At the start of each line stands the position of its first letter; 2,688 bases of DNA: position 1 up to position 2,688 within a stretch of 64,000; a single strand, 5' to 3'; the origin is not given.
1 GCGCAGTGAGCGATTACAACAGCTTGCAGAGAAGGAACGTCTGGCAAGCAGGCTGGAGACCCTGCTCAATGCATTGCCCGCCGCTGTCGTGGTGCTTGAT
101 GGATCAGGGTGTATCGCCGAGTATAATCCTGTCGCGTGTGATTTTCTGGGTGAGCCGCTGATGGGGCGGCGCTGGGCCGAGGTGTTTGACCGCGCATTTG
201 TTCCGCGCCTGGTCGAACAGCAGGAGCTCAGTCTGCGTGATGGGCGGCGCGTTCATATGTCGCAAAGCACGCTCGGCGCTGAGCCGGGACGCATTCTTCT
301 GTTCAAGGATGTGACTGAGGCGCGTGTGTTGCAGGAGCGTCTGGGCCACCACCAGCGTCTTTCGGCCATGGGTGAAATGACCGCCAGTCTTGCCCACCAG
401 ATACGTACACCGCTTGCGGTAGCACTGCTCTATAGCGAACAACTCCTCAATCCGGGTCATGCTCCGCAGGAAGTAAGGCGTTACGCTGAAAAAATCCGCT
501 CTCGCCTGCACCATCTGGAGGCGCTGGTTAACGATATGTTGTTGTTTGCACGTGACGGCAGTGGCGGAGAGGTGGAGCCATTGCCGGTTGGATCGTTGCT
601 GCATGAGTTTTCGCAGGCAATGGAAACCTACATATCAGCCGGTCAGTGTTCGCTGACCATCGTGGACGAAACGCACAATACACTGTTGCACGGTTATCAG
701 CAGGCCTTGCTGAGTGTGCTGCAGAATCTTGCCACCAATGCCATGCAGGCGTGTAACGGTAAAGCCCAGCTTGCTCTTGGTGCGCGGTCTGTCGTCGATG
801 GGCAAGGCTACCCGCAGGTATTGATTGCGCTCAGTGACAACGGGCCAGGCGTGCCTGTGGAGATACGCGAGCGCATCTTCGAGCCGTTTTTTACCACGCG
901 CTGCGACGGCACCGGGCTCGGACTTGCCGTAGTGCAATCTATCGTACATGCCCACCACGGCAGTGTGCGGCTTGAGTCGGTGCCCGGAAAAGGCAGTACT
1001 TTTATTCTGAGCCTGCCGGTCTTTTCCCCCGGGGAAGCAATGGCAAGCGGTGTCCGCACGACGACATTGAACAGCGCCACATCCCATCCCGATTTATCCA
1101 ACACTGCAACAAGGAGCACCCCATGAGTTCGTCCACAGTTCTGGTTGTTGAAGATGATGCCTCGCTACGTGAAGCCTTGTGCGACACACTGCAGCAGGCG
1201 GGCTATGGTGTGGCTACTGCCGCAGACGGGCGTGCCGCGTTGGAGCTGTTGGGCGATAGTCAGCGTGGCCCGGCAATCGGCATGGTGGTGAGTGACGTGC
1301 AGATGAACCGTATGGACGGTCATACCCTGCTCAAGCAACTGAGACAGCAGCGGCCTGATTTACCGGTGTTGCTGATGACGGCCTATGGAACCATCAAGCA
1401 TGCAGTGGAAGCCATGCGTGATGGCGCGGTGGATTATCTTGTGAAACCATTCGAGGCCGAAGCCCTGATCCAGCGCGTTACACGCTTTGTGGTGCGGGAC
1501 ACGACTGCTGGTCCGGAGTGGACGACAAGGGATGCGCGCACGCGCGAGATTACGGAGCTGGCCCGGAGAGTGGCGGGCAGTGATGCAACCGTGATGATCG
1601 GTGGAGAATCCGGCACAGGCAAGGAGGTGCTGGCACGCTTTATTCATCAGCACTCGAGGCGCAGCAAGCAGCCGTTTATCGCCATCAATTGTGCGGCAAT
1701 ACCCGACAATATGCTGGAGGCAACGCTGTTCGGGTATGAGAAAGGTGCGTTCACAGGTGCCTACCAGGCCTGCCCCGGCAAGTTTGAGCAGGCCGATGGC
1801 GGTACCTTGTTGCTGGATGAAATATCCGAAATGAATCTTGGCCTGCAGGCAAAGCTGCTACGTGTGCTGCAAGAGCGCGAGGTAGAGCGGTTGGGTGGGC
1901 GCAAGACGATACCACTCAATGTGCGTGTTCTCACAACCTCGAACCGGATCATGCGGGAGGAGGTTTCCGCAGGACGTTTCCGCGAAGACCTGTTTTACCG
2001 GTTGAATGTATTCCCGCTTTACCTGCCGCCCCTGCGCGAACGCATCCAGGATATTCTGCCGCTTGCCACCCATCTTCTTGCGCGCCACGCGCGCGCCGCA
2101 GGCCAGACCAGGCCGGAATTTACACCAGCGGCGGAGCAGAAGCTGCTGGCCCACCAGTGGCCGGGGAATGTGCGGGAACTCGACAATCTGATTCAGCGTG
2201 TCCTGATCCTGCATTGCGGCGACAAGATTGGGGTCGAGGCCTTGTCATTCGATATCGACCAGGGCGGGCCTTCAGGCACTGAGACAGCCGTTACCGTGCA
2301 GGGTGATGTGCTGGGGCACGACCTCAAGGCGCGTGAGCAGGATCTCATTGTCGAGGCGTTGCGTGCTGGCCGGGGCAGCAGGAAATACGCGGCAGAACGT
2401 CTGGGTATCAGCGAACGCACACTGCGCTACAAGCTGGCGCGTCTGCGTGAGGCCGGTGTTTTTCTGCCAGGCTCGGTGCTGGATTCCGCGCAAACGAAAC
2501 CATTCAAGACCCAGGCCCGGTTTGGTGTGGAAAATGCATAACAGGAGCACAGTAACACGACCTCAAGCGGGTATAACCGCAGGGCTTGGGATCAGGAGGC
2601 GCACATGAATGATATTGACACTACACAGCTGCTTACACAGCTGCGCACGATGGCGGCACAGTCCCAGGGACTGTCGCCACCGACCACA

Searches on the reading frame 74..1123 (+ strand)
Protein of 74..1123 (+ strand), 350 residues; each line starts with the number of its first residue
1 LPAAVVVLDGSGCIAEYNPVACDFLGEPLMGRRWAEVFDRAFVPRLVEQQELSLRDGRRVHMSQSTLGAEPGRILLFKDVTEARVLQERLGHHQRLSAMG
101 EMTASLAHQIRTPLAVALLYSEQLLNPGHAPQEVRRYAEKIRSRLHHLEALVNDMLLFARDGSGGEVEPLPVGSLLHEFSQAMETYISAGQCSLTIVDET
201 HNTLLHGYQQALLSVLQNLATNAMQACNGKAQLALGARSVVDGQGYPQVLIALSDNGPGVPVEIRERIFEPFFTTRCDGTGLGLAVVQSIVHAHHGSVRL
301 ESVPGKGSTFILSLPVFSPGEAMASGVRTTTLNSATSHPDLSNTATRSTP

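Call 45: search_protein_families(library=pfam, proteins=[window:74-1123:+], max_evalue=0.1)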
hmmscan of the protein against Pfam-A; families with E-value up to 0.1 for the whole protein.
window:74-1123:+ (350 aa): 5 families
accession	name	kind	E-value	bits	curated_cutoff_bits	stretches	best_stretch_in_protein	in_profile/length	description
PF02518.31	HATPase_c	-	1.4e-22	80.7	26.4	1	209-316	3-109/111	Histidine kinase-, DNA gyrase B-, and HSP90-like ATPase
PF00512.31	HisKA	-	8.3e-16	58.2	26.9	1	99-164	2-66/66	His Kinase A (phospho-acceptor) domain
PF08448.16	PAS_4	-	0.00077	20.1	23.1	1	1-72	4-78/110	PAS fold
PF00989.32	PAS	-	0.0049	17.3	22.6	1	1-66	10-81/113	PAS fold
PF13188.13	PAS_8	-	0.017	15.5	21.8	1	1-42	10-51/65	PAS domain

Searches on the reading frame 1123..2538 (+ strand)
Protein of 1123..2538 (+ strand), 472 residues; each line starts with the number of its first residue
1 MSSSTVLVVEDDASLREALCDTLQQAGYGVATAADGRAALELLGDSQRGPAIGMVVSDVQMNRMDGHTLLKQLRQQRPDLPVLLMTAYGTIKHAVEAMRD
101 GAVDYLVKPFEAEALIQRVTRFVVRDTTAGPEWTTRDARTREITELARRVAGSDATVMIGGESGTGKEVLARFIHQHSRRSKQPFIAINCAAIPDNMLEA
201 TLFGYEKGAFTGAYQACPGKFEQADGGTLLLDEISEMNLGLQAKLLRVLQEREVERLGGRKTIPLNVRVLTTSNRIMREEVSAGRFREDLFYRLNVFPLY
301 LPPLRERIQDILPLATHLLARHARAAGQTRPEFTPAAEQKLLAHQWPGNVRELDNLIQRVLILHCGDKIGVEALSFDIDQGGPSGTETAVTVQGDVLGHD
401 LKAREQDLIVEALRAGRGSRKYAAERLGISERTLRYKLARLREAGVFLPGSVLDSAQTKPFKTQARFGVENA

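Call 45: search_protein_families(library=pfam, proteins=[window:1123-2538:+], max_evalue=0.1)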
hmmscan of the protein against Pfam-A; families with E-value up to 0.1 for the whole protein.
window:1123-2538:+ (472 aa): 24 families
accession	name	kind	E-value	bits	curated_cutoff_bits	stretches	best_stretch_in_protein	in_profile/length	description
PF00158.32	Sigma54_activat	-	6e-67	225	20.2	1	136-299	4-167/168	Sigma-54 interaction domain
PF00072.30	Response_reg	-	2.5e-29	102.1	30.2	1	6-119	1-110/111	Response regulator receiver domain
PF25601.1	AAA_lid_14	-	7e-21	74.3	27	1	305-387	1-83/87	AAA+ ATPase lid domain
PF14532.12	Sigma54_activ_2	-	4.2e-19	69.6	25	1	140-304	4-138/138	Sigma-54 interaction domain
PF02954.25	HTH_8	-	1e-09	38.4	22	1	404-440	5-41/42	Bacterial regulatory protein, Fis family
PF07728.20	AAA_5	-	2.4e-06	28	22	1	157-279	2-127/139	AAA domain (dynein-related subfamily)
PF13191.12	AAA_16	-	9.7e-05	23.4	32.6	1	133-193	2-63/167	AAA ATPase domain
PF13518.12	HTH_28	-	0.00015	22.2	25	1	409-445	5-40/52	Helix-turn-helix domain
PF07724.20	AAA_2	-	0.00018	22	27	1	156-282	5-132/166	AAA domain (Cdc48 subfamily)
PF13556.12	HTH_30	-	0.00034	20.8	27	1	414-443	9-38/59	PucR C-terminal helix-turn-helix domain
PF12840.13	HTH_20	-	0.00086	19.7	27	1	410-445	10-46/51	Helix-turn-helix domain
PF08279.18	HTH_11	-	0.0014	18.9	25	1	409-446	5-44/55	HTH domain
PF06490.17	FleQ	-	0.0024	18.6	22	1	5-91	1-81/108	Flagellar regulatory protein FleQ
PF01078.27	Mg_chelatase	-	0.0024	17.7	20.3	0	212-267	93-150/207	Magnesium chelatase, subunit ChlI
PF00004.35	AAA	-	0.0089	16.9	21.2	1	158-276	2-111/131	ATPase family associated with various cellular activities (AAA)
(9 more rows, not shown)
